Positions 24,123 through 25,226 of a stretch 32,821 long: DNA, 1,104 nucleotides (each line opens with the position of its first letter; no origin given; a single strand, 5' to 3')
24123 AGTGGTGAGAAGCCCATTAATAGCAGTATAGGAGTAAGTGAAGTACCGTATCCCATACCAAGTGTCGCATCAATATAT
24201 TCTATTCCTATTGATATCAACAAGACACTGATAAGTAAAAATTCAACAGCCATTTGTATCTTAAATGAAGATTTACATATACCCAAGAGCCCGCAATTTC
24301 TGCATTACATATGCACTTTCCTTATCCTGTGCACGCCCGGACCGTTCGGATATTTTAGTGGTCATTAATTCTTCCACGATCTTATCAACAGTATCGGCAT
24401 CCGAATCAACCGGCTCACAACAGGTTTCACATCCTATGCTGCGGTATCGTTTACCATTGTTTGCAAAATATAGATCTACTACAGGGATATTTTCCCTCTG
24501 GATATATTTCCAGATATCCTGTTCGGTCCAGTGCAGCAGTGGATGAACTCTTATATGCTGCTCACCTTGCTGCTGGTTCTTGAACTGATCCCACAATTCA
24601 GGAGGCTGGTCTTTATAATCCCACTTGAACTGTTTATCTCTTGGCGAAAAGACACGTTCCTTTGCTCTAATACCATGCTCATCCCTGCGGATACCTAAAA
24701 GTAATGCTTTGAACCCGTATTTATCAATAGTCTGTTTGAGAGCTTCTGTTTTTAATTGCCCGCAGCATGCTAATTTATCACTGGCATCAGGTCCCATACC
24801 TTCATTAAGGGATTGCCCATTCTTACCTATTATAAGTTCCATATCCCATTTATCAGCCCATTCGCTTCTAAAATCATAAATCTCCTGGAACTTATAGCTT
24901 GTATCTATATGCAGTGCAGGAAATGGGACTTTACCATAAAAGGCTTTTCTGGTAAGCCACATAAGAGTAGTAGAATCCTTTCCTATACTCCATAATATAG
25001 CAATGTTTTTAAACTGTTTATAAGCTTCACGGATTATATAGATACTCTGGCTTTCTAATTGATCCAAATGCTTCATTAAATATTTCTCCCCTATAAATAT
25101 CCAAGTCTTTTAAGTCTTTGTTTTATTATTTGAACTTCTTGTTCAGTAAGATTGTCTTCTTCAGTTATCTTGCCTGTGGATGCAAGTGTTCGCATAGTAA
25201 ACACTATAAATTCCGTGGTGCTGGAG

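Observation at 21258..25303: Six-gene operon that re-wires sulfate activation: RHH, CysD, TauE/TSUP permease, CysN, mini alkaline-phosphatase-fold enzyme, RHH; no downstream reduction genes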

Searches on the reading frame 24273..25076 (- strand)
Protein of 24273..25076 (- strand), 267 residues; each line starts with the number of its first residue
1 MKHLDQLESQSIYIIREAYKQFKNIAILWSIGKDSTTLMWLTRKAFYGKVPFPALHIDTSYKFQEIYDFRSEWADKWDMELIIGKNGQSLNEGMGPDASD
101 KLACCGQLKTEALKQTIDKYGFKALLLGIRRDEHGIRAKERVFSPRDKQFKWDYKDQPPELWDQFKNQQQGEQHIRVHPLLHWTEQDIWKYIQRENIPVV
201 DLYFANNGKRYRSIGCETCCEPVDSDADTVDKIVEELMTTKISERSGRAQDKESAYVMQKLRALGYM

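Call 3: search_protein_families(library=pfam, proteins=[window:24273-25076:-], max_evalue=0.1)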
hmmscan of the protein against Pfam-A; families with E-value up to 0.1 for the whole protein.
window:24273-25076:- (267 aa): 3 families
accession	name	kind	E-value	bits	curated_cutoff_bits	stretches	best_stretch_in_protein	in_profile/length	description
PF01507.26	PAPS_reduct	-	1.7e-43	149.1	22.5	1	24-221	1-174/175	Phosphoadenosine phosphosulfate reductase domain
PF01171.26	ATP_bind_3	-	0.0092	16.2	27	0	27-200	4-164/182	PP-loop family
PF03408.20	Foamy_virus_ENV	-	0.023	12.9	27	1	7-71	213-273/982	Foamy virus envelope protein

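Call 4: search_protein_families(library=ncbifam, proteins=[window:24273-25076:-], max_evalue=0.1)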
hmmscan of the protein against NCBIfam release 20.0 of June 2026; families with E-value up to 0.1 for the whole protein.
window:24273-25076:- (267 aa): 18 families
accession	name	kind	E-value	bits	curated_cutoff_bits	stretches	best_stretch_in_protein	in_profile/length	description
NF003587.0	PRK05253.1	subfamily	1e-107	359.9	195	2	1-207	6-213/301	sulfate adenylyltransferase subunit CysD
NF009214.0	PRK12563.1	equivalog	7.8e-85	285.1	413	2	1-207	21-228/317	sulfate adenylyltransferase subunit CysD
TIGR02039.1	CysD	subfamily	7.4e-82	275.3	396.6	2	4-207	1-205/294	sulfate adenylyltransferase, small subunit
NF002537.0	PRK02090.1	equivalog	3e-20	72.9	154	1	11-228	28-221/244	phosphoadenylyl-sulfate reductase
TIGR02055.1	APS_reductase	subfamily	2.7e-18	66.5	235.3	1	52-228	20-176/194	adenylylsulfate reductase, thioredoxin dependent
TIGR00434.1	cysH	subfamily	3.4e-16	59.8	165.1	2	167-228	139-196/214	phosophoadenylyl-sulfate reductase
NF006351.0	PRK08576.1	equivalog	3.9e-15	55.4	290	1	3-222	217-404/436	hypothetical protein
NF006327.0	PRK08557.1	equivalog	2.5e-14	52.9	366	1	2-238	157-373/415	hypothetical protein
NF010367.0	PRK13795.1-2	equivalog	6.4e-14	51.3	456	1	2-238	221-434/584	hypothetical protein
NF010366.0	PRK13795.1-1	equivalog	1.6e-11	43.1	745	1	2-234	242-458/667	hypothetical protein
TIGR02057.1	PAPS_reductase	equivalog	2.3e-11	44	254.2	2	173-228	156-207/224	phosphoadenosine phosphosulfate reductase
NF010368.0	PRK13795.1-3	equivalog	2.8e-11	42.4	588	1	2-236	226-437/635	hypothetical protein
NF010369.0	PRK13795.1-4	equivalog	0.00018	19.9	1086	1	14-228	242-437/633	hypothetical protein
TIGR02432.1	lysidine_TilS_N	equivalog_domain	0.00044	20.2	93.6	1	27-200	4-168/189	tRNA lysidine(34) synthetase TilS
NF007972.0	PRK10696.1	equivalog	0.002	17.5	272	1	25-200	44-210/295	tRNA 2-thiocytidine(32) synthetase TtcA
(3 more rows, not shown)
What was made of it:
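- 24273..25076 (-): CysD, short anaerobe-type: PP-loop SIGKDS, Cys104/105/216/219 in the positions of the APS-reductase [4Fe-4S] ligands, tail .............. NCBIfam PRK05253 360 bits (call 4).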

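Call 17: search_solved_structures(query=window:24273-25076:-, max_evalue=0.001, show_alignments=3)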
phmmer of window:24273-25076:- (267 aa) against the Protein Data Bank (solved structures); distinct sequences matched with E-value up to 0.001: 4.
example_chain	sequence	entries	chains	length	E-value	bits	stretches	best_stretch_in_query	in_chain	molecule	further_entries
1zun_A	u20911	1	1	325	1.6e-67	231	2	2-206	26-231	Sulfate adenylyltransferase subunit 2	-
7lhr_A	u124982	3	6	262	3.1e-05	26.7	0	175-225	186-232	Phosphoadenosine phosphosulfate reductase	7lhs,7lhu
8rom_A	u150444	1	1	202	0.0004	23.1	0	174-204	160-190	FAD synthase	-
2goy_A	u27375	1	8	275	0.00064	22.4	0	176-223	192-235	adenosine phosphosulfate reductase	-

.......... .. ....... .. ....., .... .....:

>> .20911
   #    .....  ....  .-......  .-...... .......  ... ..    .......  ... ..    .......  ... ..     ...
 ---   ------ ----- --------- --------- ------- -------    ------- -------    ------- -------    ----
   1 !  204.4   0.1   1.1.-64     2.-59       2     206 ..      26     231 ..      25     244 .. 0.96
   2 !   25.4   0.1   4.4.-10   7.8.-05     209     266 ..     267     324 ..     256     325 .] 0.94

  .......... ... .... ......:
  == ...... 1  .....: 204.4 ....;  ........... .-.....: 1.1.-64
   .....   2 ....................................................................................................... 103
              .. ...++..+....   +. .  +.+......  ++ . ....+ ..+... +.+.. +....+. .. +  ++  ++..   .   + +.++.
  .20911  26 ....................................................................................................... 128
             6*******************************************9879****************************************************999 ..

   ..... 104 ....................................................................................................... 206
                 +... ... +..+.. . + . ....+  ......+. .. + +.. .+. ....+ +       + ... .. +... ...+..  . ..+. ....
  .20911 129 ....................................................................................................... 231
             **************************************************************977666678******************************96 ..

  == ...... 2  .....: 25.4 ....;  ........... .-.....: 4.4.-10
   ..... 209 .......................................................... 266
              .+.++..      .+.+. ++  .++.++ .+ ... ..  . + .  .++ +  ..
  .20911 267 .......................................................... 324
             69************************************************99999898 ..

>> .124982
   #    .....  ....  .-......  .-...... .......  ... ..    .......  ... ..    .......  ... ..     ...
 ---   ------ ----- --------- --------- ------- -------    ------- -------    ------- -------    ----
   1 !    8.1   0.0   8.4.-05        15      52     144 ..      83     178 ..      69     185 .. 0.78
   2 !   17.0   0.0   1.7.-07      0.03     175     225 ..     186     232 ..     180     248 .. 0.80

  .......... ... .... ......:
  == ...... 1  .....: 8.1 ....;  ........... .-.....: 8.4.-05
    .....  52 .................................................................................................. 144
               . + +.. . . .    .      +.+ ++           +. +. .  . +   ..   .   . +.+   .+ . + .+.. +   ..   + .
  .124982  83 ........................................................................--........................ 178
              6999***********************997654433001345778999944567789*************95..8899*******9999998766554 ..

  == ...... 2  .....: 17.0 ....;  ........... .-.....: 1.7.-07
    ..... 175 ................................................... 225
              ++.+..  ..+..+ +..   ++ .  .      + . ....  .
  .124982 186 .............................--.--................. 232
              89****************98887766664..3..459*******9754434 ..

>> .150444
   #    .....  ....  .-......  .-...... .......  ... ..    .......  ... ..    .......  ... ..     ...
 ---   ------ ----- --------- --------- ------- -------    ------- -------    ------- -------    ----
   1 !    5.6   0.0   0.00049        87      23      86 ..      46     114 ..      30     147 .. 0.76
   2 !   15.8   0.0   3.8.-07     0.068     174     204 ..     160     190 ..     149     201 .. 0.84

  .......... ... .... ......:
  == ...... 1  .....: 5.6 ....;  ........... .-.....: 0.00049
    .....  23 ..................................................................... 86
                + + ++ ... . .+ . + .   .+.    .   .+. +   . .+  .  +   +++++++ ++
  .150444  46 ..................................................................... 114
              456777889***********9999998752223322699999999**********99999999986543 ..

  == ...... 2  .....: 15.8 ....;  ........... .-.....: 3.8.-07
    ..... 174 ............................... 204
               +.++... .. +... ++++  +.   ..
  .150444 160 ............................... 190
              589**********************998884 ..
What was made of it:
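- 24273..25076 (-): PDB 1zun_A E 1.6e-67, and the alignment to APS reductase 7lhr places CC and CxxC on the cluster motifs (call 17).
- On [4Fe-4S] PAPS-reductase-fold proteins (APS-reductase type): Alignment to 7lhr (call 17).
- Closest known: Assimilatory APS reductase. Same: The window CysD aligns its CC and S-I-G-C-x-x-C exactly on the CC...CxxC motifs of the reductase (call 17).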

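Call 25: search_protein_families(library=padloc, proteins=[window:24273-25076:-], max_evalue=0.01)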
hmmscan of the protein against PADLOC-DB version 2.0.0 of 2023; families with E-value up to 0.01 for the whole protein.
window:24273-25076:- (267 aa): 2 families
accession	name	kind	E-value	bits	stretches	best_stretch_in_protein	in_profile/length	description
PDLC02510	BrxP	-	6.2e-11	39.2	1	3-235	109-329/779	BrxP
PDLC00911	QueC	-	2.2e-05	22.7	1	170-220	130-179/190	QueC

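Call 62: search_dna_similar(query=window:24273-25076:-, collection=plasmids, mode=protein, max_rows=30, rows=spread, max_evalue=1e-20)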
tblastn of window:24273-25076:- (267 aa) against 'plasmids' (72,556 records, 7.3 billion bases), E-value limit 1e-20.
Records with a match: 363; places in all: 370; records where one place covers at least 80% of the query: 362.
Best place of each record, by identity: <60% 363.
By first word of the organism name: Sinorhizobium 161; Rhizobium 26; Streptomyces 24; Azospirillum 16; Sphingobium 13; Paracoccus 12; Ensifer 11; Mesorhizobium 7; Acinetobacter 6; Vibrio 5; and 45 more.
By predicted mobility (MOB-suite, as given by PLSDB): non-mobilizable 163; conjugative 126; mobilizable 74.
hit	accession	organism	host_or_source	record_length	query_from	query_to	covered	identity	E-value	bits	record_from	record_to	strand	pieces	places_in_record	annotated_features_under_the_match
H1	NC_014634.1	Ilyobacter polytropus DSM 2926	marine mud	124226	1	267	100%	49.8%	7e-88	291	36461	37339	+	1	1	cysD: sulfate adenylyltransferase subunit CysD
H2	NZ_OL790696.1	Escherichia coli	-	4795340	1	267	100%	41.1%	4e-67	232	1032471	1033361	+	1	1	none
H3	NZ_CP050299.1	Mesorhizobium huakuii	Oxytropis kamtschatica,cell ...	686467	1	267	100%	40.4%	6e-65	226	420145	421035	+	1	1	cysD: sulfate adenylyltransferase subunit CysD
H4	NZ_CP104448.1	Acinetobacter baumannii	Homo sapiens,sputum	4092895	1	267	100%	39.7%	2e-62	218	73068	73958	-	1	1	none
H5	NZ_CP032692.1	Rhizobium sp. CCGE532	Phaseolus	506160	4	266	97%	40.3%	4e-45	207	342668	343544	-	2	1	none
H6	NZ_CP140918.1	Sinorhizobium medicae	Medicago lupulina,whole organism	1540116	1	267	100%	39.1%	6e-63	220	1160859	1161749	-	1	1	none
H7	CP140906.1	Sinorhizobium medicae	Medicago lupulina,whole organism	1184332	3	267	99%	39.3%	1e-62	219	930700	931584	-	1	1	cysD: sulfate adenylyltransferase subunit CysD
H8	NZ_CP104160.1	Rhizobium sp. CB3060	Leucaena leucocephala,cell culture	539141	3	266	99%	39.5%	2e-58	207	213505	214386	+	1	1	cysD: sulfate adenylyltransferase subunit CysD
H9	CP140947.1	Sinorhizobium meliloti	Medicago lupulina,whole organism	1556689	1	266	100%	38.9%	2e-62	219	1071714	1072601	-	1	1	cysD: sulfate adenylyltransferase subunit CysD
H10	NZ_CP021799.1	Sinorhizobium meliloti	Medicago sativa,Single Cell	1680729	1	266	100%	38.9%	4e-62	218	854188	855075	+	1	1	none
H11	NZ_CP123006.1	Sinorhizobium meliloti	Medicago sativa,cell culture,nodules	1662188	1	266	100%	38.9%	4e-62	218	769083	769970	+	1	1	none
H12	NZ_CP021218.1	Sinorhizobium meliloti RU11/001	-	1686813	1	266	100%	38.9%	4e-62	218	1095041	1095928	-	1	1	none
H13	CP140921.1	Sinorhizobium meliloti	Medicago lupulina,whole organism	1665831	1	266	100%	38.9%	5e-62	217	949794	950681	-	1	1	cysD: sulfate adenylyltransferase subunit CysD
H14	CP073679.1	Sinorhizobium meliloti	Medicago truncatula,cell culture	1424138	1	266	100%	38.9%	1e-61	216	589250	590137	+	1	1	cysD: sulfate adenylyltransferase subunit CysD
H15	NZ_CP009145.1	Sinorhizobium meliloti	Medicago orbicularis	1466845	1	266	100%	38.9%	2e-61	216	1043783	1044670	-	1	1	none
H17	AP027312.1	Sphingobium sp. TomMM7A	-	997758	1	267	100%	38.6%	1e-59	211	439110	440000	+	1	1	cysD: sulfate adenylyltransferase subunit 2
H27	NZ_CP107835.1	Streptomyces sp. NBC_00525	-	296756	1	267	100%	35.7%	7e-51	185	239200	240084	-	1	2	cysD: sulfate adenylyltransferase subunit CysD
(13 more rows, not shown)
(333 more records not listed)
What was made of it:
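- Closest known: Bacterial CysDN / CysDNC and the rhizobial NodPQ-NodH Nod-factor sulfation module. Different: Identity to bacterial CysD is at most 50% (call 62).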

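Call 63: get_annotated_region(hit=H1, flank=6000)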
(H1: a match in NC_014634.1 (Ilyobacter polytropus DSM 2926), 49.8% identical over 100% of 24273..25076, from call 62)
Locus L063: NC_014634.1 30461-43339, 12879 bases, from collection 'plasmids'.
description: Ilyobacter polytropus DSM 2926 plasmid pILYOP02, complete sequence
organism: Ilyobacter polytropus DSM 2926 (NCBI taxid 572544)
taxonomy: Bacteria; Fusobacteriota; Fusobacteriia; Fusobacteriales; Fusobacteriaceae; Ilyobacter; Ilyobacter polytropus; Ilyobacter polytropus DSM 2926
host: -; source: marine mud; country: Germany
typing (MOB-suite, as given by PLSDB): conjugative; replicon rep_cluster_1748; relaxase MOBQ; mating-pair formation MPF_T
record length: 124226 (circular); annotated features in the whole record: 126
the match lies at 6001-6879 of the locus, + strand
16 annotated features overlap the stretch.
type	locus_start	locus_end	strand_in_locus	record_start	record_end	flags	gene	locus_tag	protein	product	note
CDS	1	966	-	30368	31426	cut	-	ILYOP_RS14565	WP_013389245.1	Fe(3+) ABC transporter substrate-binding protein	-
CDS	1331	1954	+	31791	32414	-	-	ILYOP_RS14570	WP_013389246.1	hypothetical protein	-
CDS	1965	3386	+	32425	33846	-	-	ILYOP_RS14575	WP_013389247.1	DASS family sodium-coupled anion symporter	GO:0006820 - monoatomic anion transport [Evidence IEA]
CDS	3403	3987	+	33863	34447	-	cysC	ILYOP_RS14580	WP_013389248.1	adenylyl-sulfate kinase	GO:0006790 - sulfur compound metabolic process [Evidence IEA]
CDS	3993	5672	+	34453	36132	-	-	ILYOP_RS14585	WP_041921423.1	adenylyl-sulfate reductase subunit alpha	-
CDS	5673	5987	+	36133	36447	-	-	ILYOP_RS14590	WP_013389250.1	ferredoxin family protein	-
CDS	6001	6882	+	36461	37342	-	cysD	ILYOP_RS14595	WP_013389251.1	sulfate adenylyltransferase subunit CysD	GO:0070814 - hydrogen sulfide biosynthetic process [Evidence IEA]; GO:0000103 - sulfate assimilation [Evidence IEA]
CDS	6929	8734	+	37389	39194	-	-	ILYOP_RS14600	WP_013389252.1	GTP-binding protein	-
CDS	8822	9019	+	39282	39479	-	-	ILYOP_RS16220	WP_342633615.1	hypothetical protein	-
CDS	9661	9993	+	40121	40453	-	-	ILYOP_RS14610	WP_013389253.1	FMN-binding protein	-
CDS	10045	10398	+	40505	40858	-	-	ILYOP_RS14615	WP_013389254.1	FMN-binding protein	-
CDS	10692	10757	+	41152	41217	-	-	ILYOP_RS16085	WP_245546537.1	hypothetical protein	-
CDS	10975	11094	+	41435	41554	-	-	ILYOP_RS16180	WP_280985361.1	hypothetical protein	-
CDS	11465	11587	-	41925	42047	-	-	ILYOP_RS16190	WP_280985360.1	hypothetical protein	-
CDS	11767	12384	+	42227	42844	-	-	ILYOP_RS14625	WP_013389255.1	class I SAM-dependent methyltransferase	-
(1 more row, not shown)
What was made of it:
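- The closest bacterial Fe-S-type CysD (Ilyobacter) sits in a cysC/AprA-like reduction operon (call 63). The nearest bacterial CysD of the same Fe-S type lies in a cysC/AprA-like/ferredoxin operon (call 63).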

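Call 64: get_annotated_region(hit=H2, flank=200)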
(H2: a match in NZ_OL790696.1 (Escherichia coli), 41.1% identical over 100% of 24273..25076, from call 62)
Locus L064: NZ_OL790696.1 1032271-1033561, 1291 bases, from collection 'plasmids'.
description: Escherichia coli strain H240 plasmid unnamed, complete sequence
organism: Escherichia coli (NCBI taxid 562)
taxonomy: Bacteria; Pseudomonadota; Gammaproteobacteria; Enterobacterales; Enterobacteriaceae; Escherichia; Escherichia coli
host: -; source: -; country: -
typing (MOB-suite, as given by PLSDB): non-mobilizable; replicon IncQ1
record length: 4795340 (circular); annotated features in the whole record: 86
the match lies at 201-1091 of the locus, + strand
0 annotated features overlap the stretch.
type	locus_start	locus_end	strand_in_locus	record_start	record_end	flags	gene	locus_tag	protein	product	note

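Call 65: get_annotated_region(hit=H9, flank=200)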
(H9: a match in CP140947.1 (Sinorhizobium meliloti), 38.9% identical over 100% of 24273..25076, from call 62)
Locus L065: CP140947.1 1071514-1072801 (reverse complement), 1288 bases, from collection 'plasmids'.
description: Sinorhizobium meliloti strain ml59 plasmid pSymA, complete sequence
organism: Sinorhizobium meliloti (NCBI taxid 382)
taxonomy: Bacteria; Pseudomonadota; Alphaproteobacteria; Hyphomicrobiales; Rhizobiaceae; Sinorhizobium; Sinorhizobium meliloti
host: -; source: Medicago lupulina,whole organism; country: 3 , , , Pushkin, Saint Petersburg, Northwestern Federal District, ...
typing (MOB-suite, as given by PLSDB): conjugative; relaxase MOBQ; mating-pair formation MPF_T
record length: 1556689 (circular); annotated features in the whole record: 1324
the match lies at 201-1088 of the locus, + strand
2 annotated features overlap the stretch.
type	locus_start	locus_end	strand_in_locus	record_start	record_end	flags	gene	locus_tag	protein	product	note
CDS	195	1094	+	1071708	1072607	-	cysD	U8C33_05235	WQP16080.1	sulfate adenylyltransferase subunit CysD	-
CDS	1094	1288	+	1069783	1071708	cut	nodQ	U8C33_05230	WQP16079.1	bifunctional sulfate adenylyltransferase/adenylyl-sulfate kinase NodQ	-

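Call 66: get_annotated_region(hit=H27, flank=200)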
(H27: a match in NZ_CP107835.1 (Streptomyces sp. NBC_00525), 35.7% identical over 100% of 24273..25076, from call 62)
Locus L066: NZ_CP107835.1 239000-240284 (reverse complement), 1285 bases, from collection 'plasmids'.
description: Streptomyces sp. NBC_00525 plasmid unnamed1, complete sequence
organism: Streptomyces sp. NBC_00525 (NCBI taxid 2903660)
taxonomy: Bacteria; Actinomycetota; Actinomycetes; Kitasatosporales; Streptomycetaceae; Streptomyces; Streptomyces sp. NBC 00525
host: -; source: -; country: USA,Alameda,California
typing (MOB-suite, as given by PLSDB): non-mobilizable
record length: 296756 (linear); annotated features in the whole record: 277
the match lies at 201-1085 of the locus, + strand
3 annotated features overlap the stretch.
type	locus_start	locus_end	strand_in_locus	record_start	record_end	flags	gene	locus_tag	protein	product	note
CDS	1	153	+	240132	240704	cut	cysC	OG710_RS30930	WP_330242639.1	adenylyl-sulfate kinase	GO:0006790 - sulfur compound metabolic process [Evidence IEA]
CDS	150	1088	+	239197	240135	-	cysD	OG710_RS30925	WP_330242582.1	sulfate adenylyltransferase subunit CysD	GO:0019419 - sulfate reduction [Evidence IEA]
CDS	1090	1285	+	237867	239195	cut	-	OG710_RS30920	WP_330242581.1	GTP-binding protein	-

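Call 67: get_annotated_region(hit=H17, flank=200)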
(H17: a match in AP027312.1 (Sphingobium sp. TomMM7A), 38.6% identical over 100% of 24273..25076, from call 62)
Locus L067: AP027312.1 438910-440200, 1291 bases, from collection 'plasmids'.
description: Sphingobium sp. TomMM7A plasmid pTomMM7Aa DNA, complete genome
organism: Sphingobium sp. TomMM7A (NCBI taxid 3028880)
taxonomy: Bacteria; Pseudomonadota; Alphaproteobacteria; Sphingomonadales; Sphingomonadaceae; Sphingobium; Sphingobium sp. TomMM7A
host: -; source: -; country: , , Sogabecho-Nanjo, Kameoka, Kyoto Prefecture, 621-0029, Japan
typing (MOB-suite, as given by PLSDB): non-mobilizable
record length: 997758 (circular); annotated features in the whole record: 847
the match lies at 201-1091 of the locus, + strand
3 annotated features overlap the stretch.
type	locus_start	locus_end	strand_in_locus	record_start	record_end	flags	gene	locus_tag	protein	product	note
CDS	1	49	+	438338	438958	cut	-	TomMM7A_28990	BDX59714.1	hypothetical protein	-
CDS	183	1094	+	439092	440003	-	cysD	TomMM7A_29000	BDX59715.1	sulfate adenylyltransferase subunit 2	-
CDS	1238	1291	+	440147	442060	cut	-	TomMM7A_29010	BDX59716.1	adenylyl-sulfate kinase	-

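Call 92: find_encoding_contigs(protein=window:24273-25076:-, flank=10000, max_places=4)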
Protein window:24273-25076:- (267 aa): 15 contigs read that carry it; 4 places shown.
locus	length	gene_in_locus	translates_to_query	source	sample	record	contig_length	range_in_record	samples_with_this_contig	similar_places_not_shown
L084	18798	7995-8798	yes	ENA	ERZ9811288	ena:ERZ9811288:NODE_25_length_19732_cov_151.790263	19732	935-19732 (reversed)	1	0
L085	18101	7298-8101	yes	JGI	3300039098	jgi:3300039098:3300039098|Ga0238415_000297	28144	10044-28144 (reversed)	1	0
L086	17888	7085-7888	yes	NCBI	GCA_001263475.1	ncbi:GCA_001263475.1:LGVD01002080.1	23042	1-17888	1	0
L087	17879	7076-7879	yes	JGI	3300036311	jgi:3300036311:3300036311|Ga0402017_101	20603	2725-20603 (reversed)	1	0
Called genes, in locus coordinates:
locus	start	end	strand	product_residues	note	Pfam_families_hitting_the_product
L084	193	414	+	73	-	-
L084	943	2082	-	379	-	PF01116:F_bP_aldolase, PF08013:GatZ_KbaZ-like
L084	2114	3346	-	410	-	PF00890:FAD_binding_2 (weak), PF01494:FAD_binding_3, PF03486:HI0933_like (weak), PF05834:Lycopene_cycl (weak), PF07992:Pyr_redox_2 (weak), PF12831:FAD_oxidored, PF13450:NAD_binding_8 (weak), PF22578:GGR_cat, +2 more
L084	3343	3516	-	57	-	PF12797:Fer4_2 (faint), PF12837:Fer4_6 (weak), PF00037:Fer4, PF14697:Fer4_21, PF12838:Fer4_7, PF13484:Fer4_16 (weak), PF25160:LdpA_Fe-S-bd (weak), PF00037:Fer4 (weak), +4 more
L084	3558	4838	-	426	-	PF00278:Orn_DAP_Arg_deC, PF01168:Ala_racemase_N, PF02784:Orn_Arg_deC_N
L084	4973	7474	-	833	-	PF00521:DNA_topoisoIV, PF03989:DNA_gyraseA_C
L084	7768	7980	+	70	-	-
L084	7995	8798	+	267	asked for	PF01507:PAPS_reduct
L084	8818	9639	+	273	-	PF01925:TauE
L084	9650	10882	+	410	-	PF00009:GTP_EFTU, PF01926:MMR_HSR1 (faint), PF03144:GTP_EFTU_D2, PF03143:GTP_EFTU_D3 (weak), PF22594:GTP-eEF1A_C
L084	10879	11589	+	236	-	-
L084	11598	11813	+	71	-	-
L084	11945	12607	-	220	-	PF08310:LGFP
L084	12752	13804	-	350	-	-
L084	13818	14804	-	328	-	PF00586:AIRS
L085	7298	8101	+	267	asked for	PF01507:PAPS_reduct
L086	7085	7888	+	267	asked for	PF01507:PAPS_reduct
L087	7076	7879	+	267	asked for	PF01507:PAPS_reduct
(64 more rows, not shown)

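Call 93: list_cluster_members(proteins=[window:24273-25076:-, window:21482-22192:-, window:21258-21473:-, window:25091-25303:-, window:25597-28098:+])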
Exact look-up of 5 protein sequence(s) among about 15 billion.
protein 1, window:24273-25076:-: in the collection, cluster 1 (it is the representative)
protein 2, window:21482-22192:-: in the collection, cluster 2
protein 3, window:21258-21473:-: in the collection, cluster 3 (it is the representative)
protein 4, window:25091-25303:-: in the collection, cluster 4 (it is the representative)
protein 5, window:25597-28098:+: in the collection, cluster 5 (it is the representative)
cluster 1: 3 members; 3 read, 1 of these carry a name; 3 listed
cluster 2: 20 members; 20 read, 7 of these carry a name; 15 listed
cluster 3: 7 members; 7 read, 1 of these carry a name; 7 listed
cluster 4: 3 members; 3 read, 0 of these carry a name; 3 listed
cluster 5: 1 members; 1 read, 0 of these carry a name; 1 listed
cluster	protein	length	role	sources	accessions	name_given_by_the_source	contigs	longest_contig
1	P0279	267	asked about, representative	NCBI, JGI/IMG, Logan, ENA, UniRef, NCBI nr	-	-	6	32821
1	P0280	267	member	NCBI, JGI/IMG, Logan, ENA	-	sulfate adenylyltransferase subunit 2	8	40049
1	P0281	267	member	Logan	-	-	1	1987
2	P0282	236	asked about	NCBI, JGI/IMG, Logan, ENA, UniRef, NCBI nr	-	-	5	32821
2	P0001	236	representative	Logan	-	-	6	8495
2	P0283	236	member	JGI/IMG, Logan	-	hypothetical protein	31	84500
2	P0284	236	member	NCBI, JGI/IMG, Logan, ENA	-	hypothetical protein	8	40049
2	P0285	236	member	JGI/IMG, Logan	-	hypothetical protein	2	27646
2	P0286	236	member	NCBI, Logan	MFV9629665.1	MAG: hypothetical protein ACNYWM_01085 [Methanosarcinales archaeon]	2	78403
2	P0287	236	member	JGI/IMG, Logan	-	hypothetical protein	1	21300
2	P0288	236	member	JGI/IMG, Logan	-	hypothetical protein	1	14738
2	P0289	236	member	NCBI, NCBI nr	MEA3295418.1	MAG: hypothetical protein U9P81_10745 [Euryarchaeota archaeon] | hypothetical protein [Euryarchaeota archaeon]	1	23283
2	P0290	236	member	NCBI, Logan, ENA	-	-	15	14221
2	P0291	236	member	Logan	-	-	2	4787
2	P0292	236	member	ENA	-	-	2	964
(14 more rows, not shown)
